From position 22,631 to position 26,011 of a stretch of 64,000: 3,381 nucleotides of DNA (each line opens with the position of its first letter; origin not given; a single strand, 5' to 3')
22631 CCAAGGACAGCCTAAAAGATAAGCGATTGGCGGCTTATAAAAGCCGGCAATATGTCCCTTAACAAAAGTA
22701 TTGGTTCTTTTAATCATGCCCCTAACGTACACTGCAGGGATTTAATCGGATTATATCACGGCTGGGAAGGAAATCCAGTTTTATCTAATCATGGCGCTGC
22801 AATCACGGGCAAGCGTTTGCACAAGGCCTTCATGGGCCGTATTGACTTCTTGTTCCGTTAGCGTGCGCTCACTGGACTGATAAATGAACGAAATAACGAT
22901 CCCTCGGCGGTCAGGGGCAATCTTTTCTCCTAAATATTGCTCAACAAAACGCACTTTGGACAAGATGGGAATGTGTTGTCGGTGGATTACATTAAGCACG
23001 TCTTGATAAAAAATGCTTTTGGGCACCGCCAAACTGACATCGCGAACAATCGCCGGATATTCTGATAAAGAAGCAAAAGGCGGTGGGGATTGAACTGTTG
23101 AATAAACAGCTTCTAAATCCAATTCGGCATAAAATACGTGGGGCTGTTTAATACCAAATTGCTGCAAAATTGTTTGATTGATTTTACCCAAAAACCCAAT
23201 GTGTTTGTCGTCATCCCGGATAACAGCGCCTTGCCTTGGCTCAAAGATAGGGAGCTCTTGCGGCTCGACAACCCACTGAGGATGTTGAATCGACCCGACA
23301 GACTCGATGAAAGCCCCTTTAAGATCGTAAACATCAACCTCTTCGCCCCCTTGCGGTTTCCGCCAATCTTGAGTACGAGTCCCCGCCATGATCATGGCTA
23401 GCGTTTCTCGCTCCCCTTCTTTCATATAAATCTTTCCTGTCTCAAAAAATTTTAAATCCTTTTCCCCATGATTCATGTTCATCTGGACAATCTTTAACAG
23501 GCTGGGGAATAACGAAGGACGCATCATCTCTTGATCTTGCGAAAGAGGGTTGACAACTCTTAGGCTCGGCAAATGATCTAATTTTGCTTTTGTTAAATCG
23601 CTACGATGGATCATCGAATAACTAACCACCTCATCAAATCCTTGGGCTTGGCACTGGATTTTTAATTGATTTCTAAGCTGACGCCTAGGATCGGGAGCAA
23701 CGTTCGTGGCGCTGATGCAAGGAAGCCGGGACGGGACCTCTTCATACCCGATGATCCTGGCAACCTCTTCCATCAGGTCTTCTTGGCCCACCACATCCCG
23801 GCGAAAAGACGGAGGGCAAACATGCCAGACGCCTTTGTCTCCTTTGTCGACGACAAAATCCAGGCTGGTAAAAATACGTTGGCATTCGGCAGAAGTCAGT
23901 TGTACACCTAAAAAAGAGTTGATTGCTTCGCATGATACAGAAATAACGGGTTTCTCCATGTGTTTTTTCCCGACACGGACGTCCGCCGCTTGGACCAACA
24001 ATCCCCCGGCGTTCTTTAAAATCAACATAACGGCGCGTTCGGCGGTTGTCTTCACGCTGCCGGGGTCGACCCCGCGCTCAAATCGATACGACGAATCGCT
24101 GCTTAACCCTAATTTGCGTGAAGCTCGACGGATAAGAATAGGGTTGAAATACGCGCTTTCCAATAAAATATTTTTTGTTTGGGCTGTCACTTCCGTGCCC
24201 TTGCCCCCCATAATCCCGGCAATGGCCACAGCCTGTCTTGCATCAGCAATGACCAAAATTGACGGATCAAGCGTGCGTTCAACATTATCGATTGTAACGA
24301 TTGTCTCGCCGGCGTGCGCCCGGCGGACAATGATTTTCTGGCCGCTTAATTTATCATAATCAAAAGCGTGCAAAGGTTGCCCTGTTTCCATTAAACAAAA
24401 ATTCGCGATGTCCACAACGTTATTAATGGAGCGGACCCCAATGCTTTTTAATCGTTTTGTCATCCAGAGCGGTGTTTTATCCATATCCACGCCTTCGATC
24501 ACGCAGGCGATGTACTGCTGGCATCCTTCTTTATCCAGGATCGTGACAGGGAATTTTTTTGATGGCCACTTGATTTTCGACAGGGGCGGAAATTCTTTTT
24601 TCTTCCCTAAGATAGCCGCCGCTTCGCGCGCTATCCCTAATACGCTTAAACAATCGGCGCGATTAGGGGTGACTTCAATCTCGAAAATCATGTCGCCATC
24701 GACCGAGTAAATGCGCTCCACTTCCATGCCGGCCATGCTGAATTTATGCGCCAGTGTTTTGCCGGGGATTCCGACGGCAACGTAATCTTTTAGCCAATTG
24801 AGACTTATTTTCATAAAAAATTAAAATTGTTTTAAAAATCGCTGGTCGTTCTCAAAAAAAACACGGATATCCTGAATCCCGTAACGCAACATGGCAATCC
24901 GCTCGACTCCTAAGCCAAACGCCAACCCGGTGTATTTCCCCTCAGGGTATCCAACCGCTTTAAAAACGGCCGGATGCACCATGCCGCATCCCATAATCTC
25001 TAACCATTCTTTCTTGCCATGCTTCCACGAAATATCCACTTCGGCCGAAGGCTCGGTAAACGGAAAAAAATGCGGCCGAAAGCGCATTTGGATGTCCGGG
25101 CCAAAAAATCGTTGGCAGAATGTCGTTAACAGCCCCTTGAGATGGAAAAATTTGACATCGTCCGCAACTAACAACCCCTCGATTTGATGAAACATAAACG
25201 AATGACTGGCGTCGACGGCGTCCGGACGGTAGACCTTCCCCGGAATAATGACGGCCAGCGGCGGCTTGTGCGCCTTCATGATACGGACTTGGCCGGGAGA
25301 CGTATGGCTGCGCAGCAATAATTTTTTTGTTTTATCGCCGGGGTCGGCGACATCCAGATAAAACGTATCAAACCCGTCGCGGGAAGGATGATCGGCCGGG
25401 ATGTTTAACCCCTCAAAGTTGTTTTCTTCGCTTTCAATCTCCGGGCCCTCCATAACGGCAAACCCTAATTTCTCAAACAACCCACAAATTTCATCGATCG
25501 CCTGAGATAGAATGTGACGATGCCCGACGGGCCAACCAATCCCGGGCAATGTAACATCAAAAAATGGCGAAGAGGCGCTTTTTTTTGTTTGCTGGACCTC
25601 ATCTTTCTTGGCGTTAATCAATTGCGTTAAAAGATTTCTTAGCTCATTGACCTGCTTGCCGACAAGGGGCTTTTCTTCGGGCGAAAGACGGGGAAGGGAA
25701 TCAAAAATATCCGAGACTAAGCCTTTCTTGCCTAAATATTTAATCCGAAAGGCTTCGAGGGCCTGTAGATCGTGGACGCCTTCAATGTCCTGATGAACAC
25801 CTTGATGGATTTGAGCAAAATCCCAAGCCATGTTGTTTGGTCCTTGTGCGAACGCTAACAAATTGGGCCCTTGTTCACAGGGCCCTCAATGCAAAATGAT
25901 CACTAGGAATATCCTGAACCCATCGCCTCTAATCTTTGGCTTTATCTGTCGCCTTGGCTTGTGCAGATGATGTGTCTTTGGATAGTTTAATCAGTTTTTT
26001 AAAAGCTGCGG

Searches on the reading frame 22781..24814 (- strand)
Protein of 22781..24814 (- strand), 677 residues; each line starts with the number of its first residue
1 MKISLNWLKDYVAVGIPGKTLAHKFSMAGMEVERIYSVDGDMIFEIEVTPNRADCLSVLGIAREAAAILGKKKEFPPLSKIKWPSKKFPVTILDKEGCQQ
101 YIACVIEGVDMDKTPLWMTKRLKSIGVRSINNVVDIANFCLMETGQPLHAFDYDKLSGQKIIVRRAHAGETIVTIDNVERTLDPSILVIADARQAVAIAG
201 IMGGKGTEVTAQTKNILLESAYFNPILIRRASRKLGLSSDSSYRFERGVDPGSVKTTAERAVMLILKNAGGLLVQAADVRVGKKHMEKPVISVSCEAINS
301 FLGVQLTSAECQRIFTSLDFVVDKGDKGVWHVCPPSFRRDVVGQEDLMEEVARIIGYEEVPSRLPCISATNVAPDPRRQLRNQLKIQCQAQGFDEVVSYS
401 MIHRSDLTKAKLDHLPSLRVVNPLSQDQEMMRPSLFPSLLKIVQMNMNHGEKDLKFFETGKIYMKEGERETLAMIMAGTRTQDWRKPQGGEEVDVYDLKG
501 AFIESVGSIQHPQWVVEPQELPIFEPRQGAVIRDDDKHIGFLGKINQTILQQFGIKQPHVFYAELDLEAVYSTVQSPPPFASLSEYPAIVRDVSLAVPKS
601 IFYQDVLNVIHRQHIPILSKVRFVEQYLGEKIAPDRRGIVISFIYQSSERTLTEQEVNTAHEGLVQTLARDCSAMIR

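Call 6: search_protein_families(library=pfam, proteins=[window:22781-24814:-])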
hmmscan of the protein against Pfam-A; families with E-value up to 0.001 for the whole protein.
window:22781-24814:- (677 aa): 4 families
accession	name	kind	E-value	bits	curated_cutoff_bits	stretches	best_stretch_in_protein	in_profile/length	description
PF03483.22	B3_4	-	1.2e-68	230.5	29.3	1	98-270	2-174/174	B3/4 domain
PF17759.6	tRNA_synthFbeta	-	1.2e-46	159.3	22.4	1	361-567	2-214/214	Phenylalanyl tRNA synthetase beta chain CLM domain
PF03484.21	B5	-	1.1e-21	77.2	28.6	1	291-357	1-67/67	tRNA synthetase B5 domain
PF03147.19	FDX-ACB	-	1.6e-21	77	31.1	1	584-677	1-94/94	Ferredoxin-fold anticodon binding domain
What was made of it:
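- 22781..24814 (-): pheT, the conserved upstream neighbour. Pfam finds B3_4, B5, tRNA_synthFbeta and FDX-ACB (call 6).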

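Call 8: find_related_loci(query=window:22781-24814:-, collection=genome_contigs, flank=4000)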
Query window:22781-24814:- (677 aa) in genome_contigs; peptide patterns used: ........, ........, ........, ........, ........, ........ (x = any residue, [..] = any of these).
34 stretches matched a pattern; 1 encode a relative of the query (tblastn E <= 1e-3); 1 distinct loci.
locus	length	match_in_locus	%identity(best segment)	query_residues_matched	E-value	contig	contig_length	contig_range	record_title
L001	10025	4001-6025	48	1-677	0e+0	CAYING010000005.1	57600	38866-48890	MAG TPA_asm: uncultured Planctomycetales bacterium isolate ERP119705_co25_670 genome assembly, contig: NODE_166_length_5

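Call 13: find_related_loci(query=window:22781-24814:-, collection=metagenome_contigs, flank=3000)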
Query window:22781-24814:- (677 aa) in metagenome_contigs; peptide patterns used: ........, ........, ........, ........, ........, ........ (x = any residue, [..] = any of these).
136 stretches matched a pattern; 1 encode a relative of the query (tblastn E <= 1e-3); 1 distinct loci.
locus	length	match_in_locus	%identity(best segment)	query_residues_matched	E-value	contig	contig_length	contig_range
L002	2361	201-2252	49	1-677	0e+0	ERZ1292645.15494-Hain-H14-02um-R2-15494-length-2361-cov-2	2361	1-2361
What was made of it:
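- Tried and rejected: Pattern-based scans with PheT returned one locus each from genome_contigs and metagenome_contigs (calls 8, 13).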

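Call 15: find_homologous_proteins(query=window:22781-24814:-, max_evalue=1e-50)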
Query window:22781-24814:- (677 aa): 7999 proteins with E <= 1e-50 among 8000 candidates; the best 120 are listed.
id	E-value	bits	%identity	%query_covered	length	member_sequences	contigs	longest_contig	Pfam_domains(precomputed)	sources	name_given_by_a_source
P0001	0.0e+0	1529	100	100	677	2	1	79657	PF03483.23,PF03147.20,PF03484.22,PF17759.7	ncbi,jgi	jgi:phenylalanyl-tRNA synthetase beta chain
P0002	6.8e-216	737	51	100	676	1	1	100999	PF03483.23,PF03147.20,PF03484.22,PF17759.7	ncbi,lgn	-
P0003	2.8e-214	732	50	100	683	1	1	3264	PF03483.23,PF03147.20,PF03484.22,PF17759.7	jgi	-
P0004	5.5e-214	731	51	100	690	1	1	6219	PF03483.23,PF03147.20,PF03484.22,PF17759.7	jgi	-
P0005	3.6e-213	728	50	100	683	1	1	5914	PF03483.23,PF03147.20,PF03484.22,PF17759.7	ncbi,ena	-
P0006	2.6e-212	725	49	100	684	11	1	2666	PF03483.23,PF03147.20,PF03484.22,PF17759.7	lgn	-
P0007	6.5e-212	724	51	100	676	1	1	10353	PF03483.23,PF03147.20,PF03484.22,PF17759.7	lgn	-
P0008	6.6e-212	724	49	100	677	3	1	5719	PF03483.23,PF03147.20,PF03484.22,PF17759.7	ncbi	-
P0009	7.9e-212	724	51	100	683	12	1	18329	PF03483.23,PF03147.20,PF03484.22,PF17759.7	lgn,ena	-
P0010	8.7e-212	724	50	100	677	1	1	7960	PF03483.23,PF03147.20,PF03484.22,PF17759.7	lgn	-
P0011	9.2e-211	720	49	100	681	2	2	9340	PF03483.23,PF03147.20,PF03484.22,PF17759.7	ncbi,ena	-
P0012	1.7e-210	719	50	100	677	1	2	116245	PF03483.23,PF03147.20,PF03484.22,PF17759.7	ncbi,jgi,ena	-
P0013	3.1e-210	719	50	100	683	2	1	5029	PF03483.23,PF03147.20,PF03484.22,PF17759.7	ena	-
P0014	4.3e-210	718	51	100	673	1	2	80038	PF03483.23,PF03147.20,PF03484.22,PF17759.7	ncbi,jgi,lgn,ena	-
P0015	1.1e-209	717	51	100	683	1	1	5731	PF03483.23,PF03147.20,PF03484.22,PF17759.7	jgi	-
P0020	5.8e-208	711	49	100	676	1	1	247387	PF03483.23,PF03147.20,PF03484.22,PF17759.7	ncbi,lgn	-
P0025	4.6e-207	708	50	100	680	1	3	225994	PF03483.23,PF03147.20,PF03484.22,PF17759.7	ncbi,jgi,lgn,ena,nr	ncbi:MAG TPA: phenylalanine--tRNA ligase subunit beta [Candidatus Omnitrophota bacterium]|nr:phenyla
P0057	7.5e-203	694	49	100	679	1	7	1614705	PF03483.23,PF03147.20,PF03484.22,PF17759.7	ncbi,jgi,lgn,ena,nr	ncbi:MAG TPA: phenylalanine--tRNA ligase subunit beta [Candidatus Omnitrophota bacterium]|nr:phenyla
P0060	1.8e-202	693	49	100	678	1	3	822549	PF03483.23,PF03147.20,PF03484.22,PF17759.7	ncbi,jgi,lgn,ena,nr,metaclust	ncbi:MAG: phenylalanine--tRNA ligase subunit beta [Omnitrophica WOR_2 bacterium GWF2_38_59]|nr:MAG: 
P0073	6.9e-202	691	48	100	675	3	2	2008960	PF03483.23,PF03147.20,PF03484.22,PF17759.7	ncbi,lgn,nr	ncbi:MAG: phenylalanine--tRNA ligase subunit beta [Candidatus Omnitrophica bacterium]|nr:phenylalani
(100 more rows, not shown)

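Call 16: find_encoding_contigs(protein=P0001, flank=3000, max_places=2)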
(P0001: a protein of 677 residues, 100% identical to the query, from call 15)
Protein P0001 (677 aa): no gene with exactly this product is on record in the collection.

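Call 17: find_encoding_contigs(protein=P0002, flank=3000, max_places=1)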
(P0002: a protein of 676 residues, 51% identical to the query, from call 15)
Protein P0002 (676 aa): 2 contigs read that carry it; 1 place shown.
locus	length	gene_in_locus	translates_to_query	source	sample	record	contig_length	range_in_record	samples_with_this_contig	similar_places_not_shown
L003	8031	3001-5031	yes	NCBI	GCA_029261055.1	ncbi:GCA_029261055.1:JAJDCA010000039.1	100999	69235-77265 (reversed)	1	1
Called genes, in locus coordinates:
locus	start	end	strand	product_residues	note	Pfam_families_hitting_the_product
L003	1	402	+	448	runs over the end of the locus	PF02254:TrkA_N, PF03486:HI0933_like (faint), PF07992:Pyr_redox_2 (faint), PF02080:TrkA_C, PF02254:TrkA_N, PF02080:TrkA_C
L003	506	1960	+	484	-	PF02386:TrkH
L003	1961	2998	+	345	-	PF02912:Phe_tRNA-synt_N, PF01409:tRNA-synt_2d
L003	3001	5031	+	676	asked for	PF03483:B3_4, PF03484:B5, PF17759:tRNA_synthFbeta, PF03147:FDX-ACB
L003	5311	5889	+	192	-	PF01812:5-FTHF_cyc-lig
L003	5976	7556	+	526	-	PF12072:RNase_Y_N, PF00013:KH_1, PF08668:HDOD (faint), PF01966:HD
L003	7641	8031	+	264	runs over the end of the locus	PF00149:Metallophos (weak), PF13277:YmdB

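Call 18: find_encoding_contigs(protein=P0012, flank=3000, max_places=1)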
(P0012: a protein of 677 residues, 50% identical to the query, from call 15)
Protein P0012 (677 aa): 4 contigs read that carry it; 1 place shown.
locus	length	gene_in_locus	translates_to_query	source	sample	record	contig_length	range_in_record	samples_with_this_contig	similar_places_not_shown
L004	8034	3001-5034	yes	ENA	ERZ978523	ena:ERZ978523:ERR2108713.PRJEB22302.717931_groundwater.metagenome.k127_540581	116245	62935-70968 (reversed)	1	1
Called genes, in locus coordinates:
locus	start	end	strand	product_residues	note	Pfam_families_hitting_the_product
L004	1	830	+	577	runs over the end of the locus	PF07973:tRNA_SAD, PF00587:tRNA-synt_2b, PF03129:HGTP_anticodon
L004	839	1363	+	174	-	PF05198:IF3_N, PF00707:IF3_C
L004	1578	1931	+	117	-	PF00453:Ribosomal_L20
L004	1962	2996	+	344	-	PF02912:Phe_tRNA-synt_N, PF01409:tRNA-synt_2d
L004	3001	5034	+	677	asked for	PF03483:B3_4, PF03484:B5, PF17759:tRNA_synthFbeta, PF03147:FDX-ACB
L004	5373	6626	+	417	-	PF00158:Sigma54_activat (faint), PF01078:Mg_chelatase (faint), PF05496:RuvB_N, PF00004:AAA, PF07728:AAA_5, PF13173:AAA_14, PF16193:AAA_assoc_2, PF12002:MgsA_C, +2 more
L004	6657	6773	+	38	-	-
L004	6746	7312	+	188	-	PF01812:5-FTHF_cyc-lig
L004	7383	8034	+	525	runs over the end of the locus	PF12072:RNase_Y_N, PF00013:KH_1, PF01966:HD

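Call 19: find_encoding_contigs(protein=P0014, flank=3000, max_places=1)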
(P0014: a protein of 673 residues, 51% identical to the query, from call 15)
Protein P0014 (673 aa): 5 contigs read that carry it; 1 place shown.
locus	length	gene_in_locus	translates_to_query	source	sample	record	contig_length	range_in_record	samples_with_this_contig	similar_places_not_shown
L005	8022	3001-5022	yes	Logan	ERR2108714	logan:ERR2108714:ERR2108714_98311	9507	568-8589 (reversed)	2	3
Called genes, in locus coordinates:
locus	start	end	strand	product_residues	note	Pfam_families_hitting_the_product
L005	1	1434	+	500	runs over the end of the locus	PF02386:TrkH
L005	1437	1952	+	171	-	-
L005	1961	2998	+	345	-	PF02912:Phe_tRNA-synt_N, PF01409:tRNA-synt_2d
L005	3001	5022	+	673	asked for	PF03483:B3_4, PF03484:B5, PF17759:tRNA_synthFbeta, PF03147:FDX-ACB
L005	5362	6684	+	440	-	PF05496:RuvB_N, PF13191:AAA_16 (faint), PF00004:AAA, PF07728:AAA_5 (weak), PF13173:AAA_14, PF16193:AAA_assoc_2, PF12002:MgsA_C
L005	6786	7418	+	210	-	-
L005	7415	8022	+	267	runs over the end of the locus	PF08843:AbiEii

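Call 20: find_encoding_contigs(protein=P0020, flank=3000, max_places=1)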
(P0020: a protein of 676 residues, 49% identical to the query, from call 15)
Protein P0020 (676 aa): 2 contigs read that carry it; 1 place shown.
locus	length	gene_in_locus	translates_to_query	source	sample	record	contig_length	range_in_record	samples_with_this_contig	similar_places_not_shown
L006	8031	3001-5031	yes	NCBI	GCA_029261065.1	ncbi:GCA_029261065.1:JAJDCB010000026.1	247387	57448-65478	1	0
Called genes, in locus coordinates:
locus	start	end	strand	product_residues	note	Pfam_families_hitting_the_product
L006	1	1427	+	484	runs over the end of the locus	PF02386:TrkH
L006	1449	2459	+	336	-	PF02912:Phe_tRNA-synt_N, PF01409:tRNA-synt_2d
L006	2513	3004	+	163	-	-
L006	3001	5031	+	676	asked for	PF03483:B3_4, PF03484:B5, PF17759:tRNA_synthFbeta, PF03147:FDX-ACB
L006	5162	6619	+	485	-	PF05496:RuvB_N, PF01078:Mg_chelatase (faint), PF00004:AAA, PF07728:AAA_5 (weak), PF13173:AAA_14 (weak), PF20720:nSTAND3 (weak), PF16193:AAA_assoc_2, PF12002:MgsA_C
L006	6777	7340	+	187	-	PF01812:5-FTHF_cyc-lig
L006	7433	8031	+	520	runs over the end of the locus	PF12072:RNase_Y_N, PF00013:KH_1, PF01966:HD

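Call 21: find_encoding_contigs(protein=P0025, flank=3000, max_places=1)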
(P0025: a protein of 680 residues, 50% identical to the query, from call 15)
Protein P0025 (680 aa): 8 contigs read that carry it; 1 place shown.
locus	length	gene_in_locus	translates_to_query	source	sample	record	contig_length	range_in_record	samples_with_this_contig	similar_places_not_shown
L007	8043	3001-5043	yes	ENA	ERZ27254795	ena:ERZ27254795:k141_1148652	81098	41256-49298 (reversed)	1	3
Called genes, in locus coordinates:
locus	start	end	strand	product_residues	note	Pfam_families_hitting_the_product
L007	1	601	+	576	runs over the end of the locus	PF07973:tRNA_SAD, PF00587:tRNA-synt_2b, PF03129:HGTP_anticodon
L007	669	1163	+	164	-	PF05198:IF3_N, PF00707:IF3_C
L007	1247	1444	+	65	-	PF01632:Ribosomal_L35p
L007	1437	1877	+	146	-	PF00453:Ribosomal_L20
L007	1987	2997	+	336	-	PF02912:Phe_tRNA-synt_N, PF01409:tRNA-synt_2d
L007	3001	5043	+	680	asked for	PF03483:B3_4, PF03484:B5, PF17759:tRNA_synthFbeta, PF03147:FDX-ACB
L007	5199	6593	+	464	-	PF05496:RuvB_N, PF01078:Mg_chelatase (faint), PF13191:AAA_16 (faint), PF00004:AAA, PF07728:AAA_5, PF13173:AAA_14, PF16193:AAA_assoc_2, PF12002:MgsA_C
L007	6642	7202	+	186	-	PF01812:5-FTHF_cyc-lig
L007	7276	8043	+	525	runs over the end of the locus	PF12072:RNase_Y_N, PF00013:KH_1, PF01966:HD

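Call 22: find_encoding_contigs(protein=P0057, flank=3000, max_places=1)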
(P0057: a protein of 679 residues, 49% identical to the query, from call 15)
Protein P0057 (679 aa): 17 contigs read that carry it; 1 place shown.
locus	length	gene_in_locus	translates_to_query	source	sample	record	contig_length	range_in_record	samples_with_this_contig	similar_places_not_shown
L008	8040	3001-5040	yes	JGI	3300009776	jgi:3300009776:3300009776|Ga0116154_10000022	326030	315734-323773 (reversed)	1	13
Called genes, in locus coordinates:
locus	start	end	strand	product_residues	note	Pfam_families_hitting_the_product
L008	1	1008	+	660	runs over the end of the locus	PF13884:Peptidase_S74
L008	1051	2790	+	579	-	PF13884:Peptidase_S74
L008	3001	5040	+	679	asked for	PF03483:B3_4, PF03484:B5, PF17759:tRNA_synthFbeta, PF03147:FDX-ACB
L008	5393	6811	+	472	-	PF05496:RuvB_N, PF01078:Mg_chelatase (faint), PF00004:AAA, PF07728:AAA_5, PF13173:AAA_14 (weak), PF16193:AAA_assoc_2, PF12002:MgsA_C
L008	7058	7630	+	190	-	PF01812:5-FTHF_cyc-lig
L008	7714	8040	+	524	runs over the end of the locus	PF12072:RNase_Y_N, PF00013:KH_1, PF22891:KH_PNO1_2nd (weak), PF01966:HD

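Call 23: find_encoding_contigs(protein=P0060, flank=3000, max_places=1)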
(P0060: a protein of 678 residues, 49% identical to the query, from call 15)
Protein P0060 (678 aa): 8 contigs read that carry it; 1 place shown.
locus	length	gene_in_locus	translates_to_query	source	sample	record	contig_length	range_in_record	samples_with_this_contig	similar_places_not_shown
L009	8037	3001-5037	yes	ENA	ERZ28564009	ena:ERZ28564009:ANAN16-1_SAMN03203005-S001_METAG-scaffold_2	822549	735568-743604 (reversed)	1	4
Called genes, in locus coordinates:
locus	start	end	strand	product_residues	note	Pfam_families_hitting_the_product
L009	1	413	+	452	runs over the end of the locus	PF00070:Pyr_redox (faint), PF01266:DAO (faint), PF02254:TrkA_N, PF03486:HI0933_like (faint), PF07992:Pyr_redox_2 (weak), PF02080:TrkA_C, PF02254:TrkA_N, PF02080:TrkA_C, +2 more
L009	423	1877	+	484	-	PF02386:TrkH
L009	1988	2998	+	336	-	PF02912:Phe_tRNA-synt_N, PF01409:tRNA-synt_2d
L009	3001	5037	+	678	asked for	PF03483:B3_4, PF03484:B5, PF17759:tRNA_synthFbeta, PF03147:FDX-ACB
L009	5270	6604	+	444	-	PF05496:RuvB_N, PF01078:Mg_chelatase (faint), PF20720:nSTAND3 (weak), PF00004:AAA, PF07728:AAA_5, PF13173:AAA_14, PF16193:AAA_assoc_2, PF12002:MgsA_C, +2 more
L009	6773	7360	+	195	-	PF01812:5-FTHF_cyc-lig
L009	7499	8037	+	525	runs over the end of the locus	PF12072:RNase_Y_N, PF00013:KH_1, PF08668:HDOD (faint), PF01966:HD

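Call 24: find_encoding_contigs(protein=P0073, flank=3000, max_places=1)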
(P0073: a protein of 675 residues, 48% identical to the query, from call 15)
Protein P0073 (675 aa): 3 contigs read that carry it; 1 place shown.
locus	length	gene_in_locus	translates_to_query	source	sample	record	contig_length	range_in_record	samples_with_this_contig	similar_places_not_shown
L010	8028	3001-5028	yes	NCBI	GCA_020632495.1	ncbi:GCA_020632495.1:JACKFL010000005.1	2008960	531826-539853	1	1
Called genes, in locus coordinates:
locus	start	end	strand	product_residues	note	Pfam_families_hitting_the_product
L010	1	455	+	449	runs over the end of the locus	PF00070:Pyr_redox (faint), PF02254:TrkA_N, PF03435:Sacchrp_dh_NADP (faint), PF05368:NmrA (faint), PF13241:NAD_binding_7 (weak), PF02080:TrkA_C, PF02254:TrkA_N, PF02080:TrkA_C, +3 more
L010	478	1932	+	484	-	PF02386:TrkH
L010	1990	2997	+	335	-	PF02912:Phe_tRNA-synt_N, PF01409:tRNA-synt_2d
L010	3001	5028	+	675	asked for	PF03483:B3_4, PF03484:B5, PF17759:tRNA_synthFbeta, PF03147:FDX-ACB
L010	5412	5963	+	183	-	PF01812:5-FTHF_cyc-lig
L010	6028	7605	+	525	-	PF12072:RNase_Y_N, PF00013:KH_1, PF01966:HD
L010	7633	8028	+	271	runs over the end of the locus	PF00149:Metallophos, PF13277:YmdB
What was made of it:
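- Tried and rejected: Further loci had to be fetched through find_homologous_proteins and find_encoding_contigs (calls 15, 17-24).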

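Call 59: search_protein_families(library=pfam, proteins=[L001:6260-7606:+, L001:7646-8221:+, L001:8318-9895:+])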
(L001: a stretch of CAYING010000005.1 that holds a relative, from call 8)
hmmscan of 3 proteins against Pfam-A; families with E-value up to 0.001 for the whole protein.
L001:6260-7606:+ (448 aa): 19 families
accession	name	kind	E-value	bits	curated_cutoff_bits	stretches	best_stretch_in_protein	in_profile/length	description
PF12002.13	MgsA_C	-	5.9e-69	231.7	27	1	281-440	1-163/167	MgsA AAA+ ATPase C terminal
PF16193.11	AAA_assoc_2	-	4.2e-27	94.7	34.3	1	201-280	3-81/81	AAA C-terminal domain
PF05496.18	RuvB_N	-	2.7e-18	66.7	27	1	32-150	1-115/159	Holliday junction DNA helicase RuvB P-loop domain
PF00004.35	AAA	-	1.2e-15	58.5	21.2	1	65-169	1-122/131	ATPase family associated with various cellular activities (AAA)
PF13191.12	AAA_16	-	4.5e-08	34.2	32.6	1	56-90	18-55/167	AAA ATPase domain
PF13173.12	AAA_14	-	5.5e-08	33.3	27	1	65-180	5-125/129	AAA domain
PF07728.20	AAA_5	-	4.3e-07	30.4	22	1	65-149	2-96/139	AAA domain (dynein-related subfamily)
PF01078.27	Mg_chelatase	-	2.3e-06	27.6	20.3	0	64-84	24-44/207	Magnesium chelatase, subunit ChlI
PF13401.12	AAA_22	-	1e-05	26.3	27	0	63-93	6-39/130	AAA domain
PF20720.3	nSTAND3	-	1.3e-05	25.4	27.2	1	64-126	19-72/155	Novel STAND NTPase 3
PF14532.12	Sigma54_activ_2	-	3.8e-05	24.4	25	1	64-143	23-93/138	Sigma-54 interaction domain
PF00158.32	Sigma54_activat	-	4e-05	23.8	20.2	0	61-154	21-128/168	Sigma-54 interaction domain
PF06068.19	TIP49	-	0.00015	21.5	23.8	0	43-106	29-96/347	TIP49 P-loop domain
PF06414.18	Zeta_toxin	-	0.00018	21.5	22.3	1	64-134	18-86/199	Zeta toxin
PF00931.28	NB-ARC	-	0.00019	21.2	23.5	0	57-96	13-55/248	NB-ARC domain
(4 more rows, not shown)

L001:7646-8221:+ (191 aa): 1 family
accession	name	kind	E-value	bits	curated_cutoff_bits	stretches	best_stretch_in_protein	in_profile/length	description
PF01812.26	5-FTHF_cyc-lig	-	1.6e-44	152.5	27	1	10-189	1-184/186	5-formyltetrahydrofolate cyclo-ligase family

L001:8318-9895:+ (525 aa): 3 families
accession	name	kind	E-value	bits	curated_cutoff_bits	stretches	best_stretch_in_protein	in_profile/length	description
PF12072.13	RNase_Y_N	-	5.3e-58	196.2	32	1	15-209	8-201/201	RNase Y N-terminal region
PF01966.28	HD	-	4.2e-17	62.9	22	1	341-433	2-115/116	HD domain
PF00013.35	KH_1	-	4.8e-09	36.3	21.5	1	219-270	5-60/66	KH domain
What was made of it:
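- On 6S / SsrS RNA (RF00013): In L001, L004 and L006-L009 it follows after an mgsA-type gene (calls 6, 17-24, 59).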

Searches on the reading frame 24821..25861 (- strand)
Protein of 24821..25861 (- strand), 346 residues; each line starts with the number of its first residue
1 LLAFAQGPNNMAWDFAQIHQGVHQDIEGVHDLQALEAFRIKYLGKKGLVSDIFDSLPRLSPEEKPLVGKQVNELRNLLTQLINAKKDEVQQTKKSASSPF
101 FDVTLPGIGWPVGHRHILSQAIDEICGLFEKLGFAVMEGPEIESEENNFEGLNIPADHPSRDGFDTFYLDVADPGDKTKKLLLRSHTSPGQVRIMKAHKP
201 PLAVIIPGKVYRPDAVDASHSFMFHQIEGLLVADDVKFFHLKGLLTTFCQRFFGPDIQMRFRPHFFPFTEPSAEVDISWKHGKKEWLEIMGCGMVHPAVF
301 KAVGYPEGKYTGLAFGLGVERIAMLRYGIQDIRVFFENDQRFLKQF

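Call 6: search_protein_families(library=pfam, proteins=[window:24821-25861:-])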
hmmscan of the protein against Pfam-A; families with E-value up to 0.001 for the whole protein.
window:24821-25861:- (346 aa): 2 families
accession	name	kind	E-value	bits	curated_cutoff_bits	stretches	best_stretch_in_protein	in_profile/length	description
PF01409.25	tRNA-synt_2d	-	3.2e-94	315.5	19.8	1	101-346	2-246/246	tRNA synthetases class II core domain (F)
PF02912.23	Phe_tRNA-synt_N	-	1.8e-20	73.1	22.3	1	31-95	2-66/69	Aminoacyl tRNA synthetase class II, N-terminal domain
